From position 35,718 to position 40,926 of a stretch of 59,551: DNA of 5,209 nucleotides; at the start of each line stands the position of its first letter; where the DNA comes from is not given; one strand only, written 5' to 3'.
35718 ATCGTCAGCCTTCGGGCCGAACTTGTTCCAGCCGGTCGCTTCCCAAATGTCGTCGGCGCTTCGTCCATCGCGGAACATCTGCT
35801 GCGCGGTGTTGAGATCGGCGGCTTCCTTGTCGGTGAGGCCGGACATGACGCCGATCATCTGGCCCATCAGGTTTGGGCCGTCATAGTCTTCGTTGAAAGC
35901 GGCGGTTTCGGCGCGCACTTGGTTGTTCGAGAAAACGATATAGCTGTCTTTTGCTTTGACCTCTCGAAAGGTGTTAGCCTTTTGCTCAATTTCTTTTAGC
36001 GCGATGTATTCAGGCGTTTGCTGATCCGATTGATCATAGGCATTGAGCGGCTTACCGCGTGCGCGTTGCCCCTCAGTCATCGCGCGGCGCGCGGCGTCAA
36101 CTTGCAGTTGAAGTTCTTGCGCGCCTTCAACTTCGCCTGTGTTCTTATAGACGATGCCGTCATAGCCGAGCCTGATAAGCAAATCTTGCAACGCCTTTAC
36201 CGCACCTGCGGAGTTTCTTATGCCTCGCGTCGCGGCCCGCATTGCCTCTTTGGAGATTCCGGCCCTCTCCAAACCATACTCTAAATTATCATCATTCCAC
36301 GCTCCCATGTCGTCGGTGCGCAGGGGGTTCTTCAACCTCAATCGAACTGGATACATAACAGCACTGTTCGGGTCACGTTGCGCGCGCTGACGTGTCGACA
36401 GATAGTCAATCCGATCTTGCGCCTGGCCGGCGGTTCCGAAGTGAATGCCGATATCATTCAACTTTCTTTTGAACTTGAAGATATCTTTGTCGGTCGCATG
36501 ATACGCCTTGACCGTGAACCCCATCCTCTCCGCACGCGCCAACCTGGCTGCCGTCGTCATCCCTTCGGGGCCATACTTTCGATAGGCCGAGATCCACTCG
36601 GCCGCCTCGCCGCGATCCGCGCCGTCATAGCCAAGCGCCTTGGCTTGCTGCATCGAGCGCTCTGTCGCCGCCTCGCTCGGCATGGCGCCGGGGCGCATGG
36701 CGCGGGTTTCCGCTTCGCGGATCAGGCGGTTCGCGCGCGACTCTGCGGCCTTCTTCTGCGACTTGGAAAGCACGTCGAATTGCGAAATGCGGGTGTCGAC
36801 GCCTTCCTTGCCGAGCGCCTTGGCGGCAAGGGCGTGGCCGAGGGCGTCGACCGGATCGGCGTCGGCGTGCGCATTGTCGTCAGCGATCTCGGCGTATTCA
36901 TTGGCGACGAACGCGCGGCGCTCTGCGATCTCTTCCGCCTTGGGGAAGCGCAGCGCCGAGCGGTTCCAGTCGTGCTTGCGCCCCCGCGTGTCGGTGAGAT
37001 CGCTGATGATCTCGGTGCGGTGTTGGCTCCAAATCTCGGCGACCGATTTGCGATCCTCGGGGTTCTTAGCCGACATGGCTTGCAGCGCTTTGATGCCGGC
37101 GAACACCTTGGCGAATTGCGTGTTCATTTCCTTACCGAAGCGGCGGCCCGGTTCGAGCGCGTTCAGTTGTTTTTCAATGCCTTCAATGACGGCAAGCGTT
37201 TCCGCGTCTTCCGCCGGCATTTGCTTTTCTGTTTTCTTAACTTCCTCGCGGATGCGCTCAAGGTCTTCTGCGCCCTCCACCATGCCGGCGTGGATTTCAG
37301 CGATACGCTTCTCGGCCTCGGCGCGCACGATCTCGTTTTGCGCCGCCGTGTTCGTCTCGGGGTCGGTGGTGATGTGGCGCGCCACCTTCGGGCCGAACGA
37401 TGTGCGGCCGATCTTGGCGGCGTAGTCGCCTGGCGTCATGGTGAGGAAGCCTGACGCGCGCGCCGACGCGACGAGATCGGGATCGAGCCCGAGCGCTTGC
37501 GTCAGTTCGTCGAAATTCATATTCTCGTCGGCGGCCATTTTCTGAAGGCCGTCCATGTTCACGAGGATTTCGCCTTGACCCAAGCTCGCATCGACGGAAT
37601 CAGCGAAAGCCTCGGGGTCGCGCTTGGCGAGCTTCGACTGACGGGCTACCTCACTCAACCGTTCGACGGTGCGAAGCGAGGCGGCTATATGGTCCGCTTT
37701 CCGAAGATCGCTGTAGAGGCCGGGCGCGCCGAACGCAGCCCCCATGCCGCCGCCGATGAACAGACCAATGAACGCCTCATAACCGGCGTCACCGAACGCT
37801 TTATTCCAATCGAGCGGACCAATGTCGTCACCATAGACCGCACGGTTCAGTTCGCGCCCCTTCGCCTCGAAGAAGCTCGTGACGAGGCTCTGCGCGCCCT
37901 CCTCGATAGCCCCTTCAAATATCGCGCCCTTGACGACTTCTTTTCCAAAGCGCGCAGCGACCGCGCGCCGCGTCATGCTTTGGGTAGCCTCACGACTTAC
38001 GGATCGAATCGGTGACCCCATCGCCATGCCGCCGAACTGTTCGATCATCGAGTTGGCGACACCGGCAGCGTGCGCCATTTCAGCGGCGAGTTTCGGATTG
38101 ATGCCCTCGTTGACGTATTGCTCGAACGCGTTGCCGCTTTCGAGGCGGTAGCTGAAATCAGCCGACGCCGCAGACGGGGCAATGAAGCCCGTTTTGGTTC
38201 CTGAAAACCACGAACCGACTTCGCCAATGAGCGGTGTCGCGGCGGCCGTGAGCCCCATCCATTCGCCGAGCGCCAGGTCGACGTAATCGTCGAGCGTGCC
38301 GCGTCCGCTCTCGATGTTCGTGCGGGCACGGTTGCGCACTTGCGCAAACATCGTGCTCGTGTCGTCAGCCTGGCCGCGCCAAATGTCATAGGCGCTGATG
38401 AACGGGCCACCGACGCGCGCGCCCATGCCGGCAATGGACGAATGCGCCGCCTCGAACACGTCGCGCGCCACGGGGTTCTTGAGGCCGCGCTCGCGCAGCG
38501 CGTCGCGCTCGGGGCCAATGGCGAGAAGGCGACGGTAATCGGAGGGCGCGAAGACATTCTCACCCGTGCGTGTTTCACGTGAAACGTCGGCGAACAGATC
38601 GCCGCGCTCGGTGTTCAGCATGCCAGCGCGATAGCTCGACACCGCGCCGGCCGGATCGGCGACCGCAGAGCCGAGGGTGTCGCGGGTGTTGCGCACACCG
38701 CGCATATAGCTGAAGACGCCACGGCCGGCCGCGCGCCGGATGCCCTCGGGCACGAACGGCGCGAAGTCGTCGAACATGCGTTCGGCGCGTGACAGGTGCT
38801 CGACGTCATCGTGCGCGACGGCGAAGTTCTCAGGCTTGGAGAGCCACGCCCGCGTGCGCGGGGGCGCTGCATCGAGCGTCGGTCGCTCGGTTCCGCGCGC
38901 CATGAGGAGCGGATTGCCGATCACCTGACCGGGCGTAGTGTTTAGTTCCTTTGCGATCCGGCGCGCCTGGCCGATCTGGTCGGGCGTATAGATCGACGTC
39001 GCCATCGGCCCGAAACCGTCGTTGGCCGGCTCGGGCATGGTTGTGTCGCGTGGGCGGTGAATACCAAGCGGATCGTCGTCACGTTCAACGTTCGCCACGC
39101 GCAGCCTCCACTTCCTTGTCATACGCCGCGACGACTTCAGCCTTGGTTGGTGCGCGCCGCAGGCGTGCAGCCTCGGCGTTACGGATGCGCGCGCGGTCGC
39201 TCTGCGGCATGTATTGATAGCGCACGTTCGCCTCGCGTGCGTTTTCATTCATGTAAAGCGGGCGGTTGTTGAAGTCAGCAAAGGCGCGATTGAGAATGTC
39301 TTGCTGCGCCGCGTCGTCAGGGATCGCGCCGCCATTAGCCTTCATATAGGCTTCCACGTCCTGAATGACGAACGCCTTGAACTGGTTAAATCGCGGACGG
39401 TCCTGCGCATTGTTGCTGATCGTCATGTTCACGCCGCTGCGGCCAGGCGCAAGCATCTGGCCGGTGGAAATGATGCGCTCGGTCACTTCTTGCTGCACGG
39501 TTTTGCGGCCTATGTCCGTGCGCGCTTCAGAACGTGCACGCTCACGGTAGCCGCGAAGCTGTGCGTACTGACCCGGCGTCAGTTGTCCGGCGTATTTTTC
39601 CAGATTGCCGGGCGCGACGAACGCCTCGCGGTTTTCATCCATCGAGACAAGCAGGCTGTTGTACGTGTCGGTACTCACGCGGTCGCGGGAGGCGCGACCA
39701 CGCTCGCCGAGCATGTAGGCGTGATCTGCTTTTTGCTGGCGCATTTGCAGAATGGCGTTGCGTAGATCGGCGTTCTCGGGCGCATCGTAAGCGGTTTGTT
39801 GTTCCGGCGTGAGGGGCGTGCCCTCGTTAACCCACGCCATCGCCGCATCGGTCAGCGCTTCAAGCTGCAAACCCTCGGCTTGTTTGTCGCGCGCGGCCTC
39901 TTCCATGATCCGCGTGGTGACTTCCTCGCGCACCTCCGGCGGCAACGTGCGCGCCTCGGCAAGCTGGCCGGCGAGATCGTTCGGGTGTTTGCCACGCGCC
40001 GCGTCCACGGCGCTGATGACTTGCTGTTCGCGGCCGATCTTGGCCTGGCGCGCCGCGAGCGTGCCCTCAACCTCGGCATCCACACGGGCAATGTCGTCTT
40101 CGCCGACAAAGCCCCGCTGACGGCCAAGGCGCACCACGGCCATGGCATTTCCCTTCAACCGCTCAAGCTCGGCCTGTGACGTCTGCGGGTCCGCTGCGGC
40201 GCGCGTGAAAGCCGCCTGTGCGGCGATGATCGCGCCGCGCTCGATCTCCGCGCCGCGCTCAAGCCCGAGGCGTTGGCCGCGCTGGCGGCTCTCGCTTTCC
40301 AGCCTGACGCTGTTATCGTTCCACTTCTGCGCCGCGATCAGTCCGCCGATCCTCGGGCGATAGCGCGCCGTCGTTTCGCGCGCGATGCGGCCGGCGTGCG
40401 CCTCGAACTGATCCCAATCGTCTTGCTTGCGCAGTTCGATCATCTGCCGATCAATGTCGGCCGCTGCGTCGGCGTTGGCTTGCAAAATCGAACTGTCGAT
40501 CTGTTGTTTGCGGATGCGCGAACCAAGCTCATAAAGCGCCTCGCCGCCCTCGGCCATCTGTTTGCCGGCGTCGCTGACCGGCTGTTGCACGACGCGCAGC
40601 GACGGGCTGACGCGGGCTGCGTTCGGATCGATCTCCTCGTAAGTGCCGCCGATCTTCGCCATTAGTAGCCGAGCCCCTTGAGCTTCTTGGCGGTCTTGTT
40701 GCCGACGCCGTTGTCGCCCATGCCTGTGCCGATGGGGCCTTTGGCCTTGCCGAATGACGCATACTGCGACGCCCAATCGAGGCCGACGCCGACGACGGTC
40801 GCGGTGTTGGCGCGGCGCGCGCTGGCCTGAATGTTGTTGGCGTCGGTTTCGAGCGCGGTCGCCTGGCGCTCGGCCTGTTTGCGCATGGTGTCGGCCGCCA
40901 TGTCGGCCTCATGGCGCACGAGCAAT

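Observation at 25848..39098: Two adjacent giant polyvalent proteins (about 1762 and 2650 aa) sharing a paralogous zincin domain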

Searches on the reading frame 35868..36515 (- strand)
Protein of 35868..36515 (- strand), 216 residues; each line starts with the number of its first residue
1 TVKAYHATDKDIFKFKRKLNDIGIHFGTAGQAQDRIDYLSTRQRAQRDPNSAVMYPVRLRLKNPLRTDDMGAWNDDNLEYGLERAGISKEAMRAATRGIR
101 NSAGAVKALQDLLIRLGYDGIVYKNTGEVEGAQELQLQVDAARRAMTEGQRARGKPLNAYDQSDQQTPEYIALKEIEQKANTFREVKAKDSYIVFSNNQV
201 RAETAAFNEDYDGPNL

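Call 68: search_protein_families(library=pfam, proteins=[window:35868-36515:-], max_evalue=0.1)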
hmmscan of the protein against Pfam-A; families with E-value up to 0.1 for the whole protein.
window:35868-36515:- (216 aa): 1 family
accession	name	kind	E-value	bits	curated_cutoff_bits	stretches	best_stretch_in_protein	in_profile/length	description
PF18760.7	ART-PolyVal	-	4e-06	28.1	31.2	1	3-201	8-131/140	ADP-Ribosyltransferase in polyvalent proteins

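Call 69: search_protein_families(library=phrogs, proteins=[window:35868-36515:-], max_evalue=0.01)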
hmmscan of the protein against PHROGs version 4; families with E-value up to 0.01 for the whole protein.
window:35868-36515:- (216 aa): 3 families
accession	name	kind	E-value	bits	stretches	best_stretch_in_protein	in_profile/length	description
phrog_21376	-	unknown function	5.5e-07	28.3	1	5-135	551-661/1664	-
phrog_8642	-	unknown function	0.0059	17.2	0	110-133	136-159/177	-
phrog_11632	-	unknown function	0.0088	17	0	3-72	2-69/137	-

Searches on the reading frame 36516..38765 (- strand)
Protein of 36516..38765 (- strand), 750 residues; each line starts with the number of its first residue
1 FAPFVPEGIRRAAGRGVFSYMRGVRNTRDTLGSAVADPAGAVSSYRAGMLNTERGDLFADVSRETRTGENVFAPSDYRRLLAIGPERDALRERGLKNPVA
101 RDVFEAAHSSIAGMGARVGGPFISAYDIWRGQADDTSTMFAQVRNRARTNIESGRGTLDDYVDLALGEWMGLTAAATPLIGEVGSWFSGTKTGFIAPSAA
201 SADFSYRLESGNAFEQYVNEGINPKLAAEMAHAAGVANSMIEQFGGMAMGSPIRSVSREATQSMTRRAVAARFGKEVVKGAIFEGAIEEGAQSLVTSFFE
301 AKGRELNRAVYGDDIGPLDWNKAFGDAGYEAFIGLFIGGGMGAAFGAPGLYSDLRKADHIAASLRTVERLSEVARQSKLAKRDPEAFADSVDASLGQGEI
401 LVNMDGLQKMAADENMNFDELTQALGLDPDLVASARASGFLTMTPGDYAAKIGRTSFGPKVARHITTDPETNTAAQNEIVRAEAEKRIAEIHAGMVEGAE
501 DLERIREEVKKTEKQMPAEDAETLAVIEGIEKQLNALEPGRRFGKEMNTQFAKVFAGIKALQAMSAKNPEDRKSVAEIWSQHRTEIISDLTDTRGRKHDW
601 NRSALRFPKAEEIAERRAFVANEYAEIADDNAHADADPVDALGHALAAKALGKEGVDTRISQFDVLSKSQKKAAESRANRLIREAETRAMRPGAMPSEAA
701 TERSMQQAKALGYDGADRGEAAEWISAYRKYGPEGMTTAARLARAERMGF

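Call 68: search_protein_families(library=pfam, proteins=[window:36516-38765:-], max_evalue=0.1)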
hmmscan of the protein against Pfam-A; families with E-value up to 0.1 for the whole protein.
window:36516-38765:- (750 aa): 1 family
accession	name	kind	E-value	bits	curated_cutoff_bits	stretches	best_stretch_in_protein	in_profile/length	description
PF05667.16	CCDC22_CC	-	0.0049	16.5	39.2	1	467-601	193-323/477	CCDC22 protein coiled-coil region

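Call 69: search_protein_families(library=phrogs, proteins=[window:36516-38765:-], max_evalue=0.01)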
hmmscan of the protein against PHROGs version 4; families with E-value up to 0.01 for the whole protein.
window:36516-38765:- (750 aa): 0 families

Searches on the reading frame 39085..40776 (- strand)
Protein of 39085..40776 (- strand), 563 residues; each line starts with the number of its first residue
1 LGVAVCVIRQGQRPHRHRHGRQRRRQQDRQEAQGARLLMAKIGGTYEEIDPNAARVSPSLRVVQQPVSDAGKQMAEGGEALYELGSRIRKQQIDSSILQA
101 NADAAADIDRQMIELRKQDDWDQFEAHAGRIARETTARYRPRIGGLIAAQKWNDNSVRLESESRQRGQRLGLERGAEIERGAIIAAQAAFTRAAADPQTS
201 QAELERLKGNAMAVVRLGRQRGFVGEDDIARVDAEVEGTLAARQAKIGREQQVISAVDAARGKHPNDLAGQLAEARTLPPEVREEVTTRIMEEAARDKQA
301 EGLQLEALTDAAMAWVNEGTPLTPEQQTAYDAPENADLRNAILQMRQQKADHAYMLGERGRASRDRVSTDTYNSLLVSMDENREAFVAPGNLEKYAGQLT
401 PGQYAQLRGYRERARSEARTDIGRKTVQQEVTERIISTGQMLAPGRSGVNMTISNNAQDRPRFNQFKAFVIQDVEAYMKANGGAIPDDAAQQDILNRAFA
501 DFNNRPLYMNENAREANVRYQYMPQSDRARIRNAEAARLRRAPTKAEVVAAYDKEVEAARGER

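Call 11: search_protein_families(library=phrogs, proteins=[window:39085-40776:-], max_evalue=0.00001)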
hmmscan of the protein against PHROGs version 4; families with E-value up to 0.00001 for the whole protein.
window:39085-40776:- (563 aa): 0 families

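Call 46: search_protein_families(library=pfam, proteins=[window:39085-40776:-], max_evalue=0.01)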
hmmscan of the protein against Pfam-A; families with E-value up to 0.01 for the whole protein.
window:39085-40776:- (563 aa): 0 families
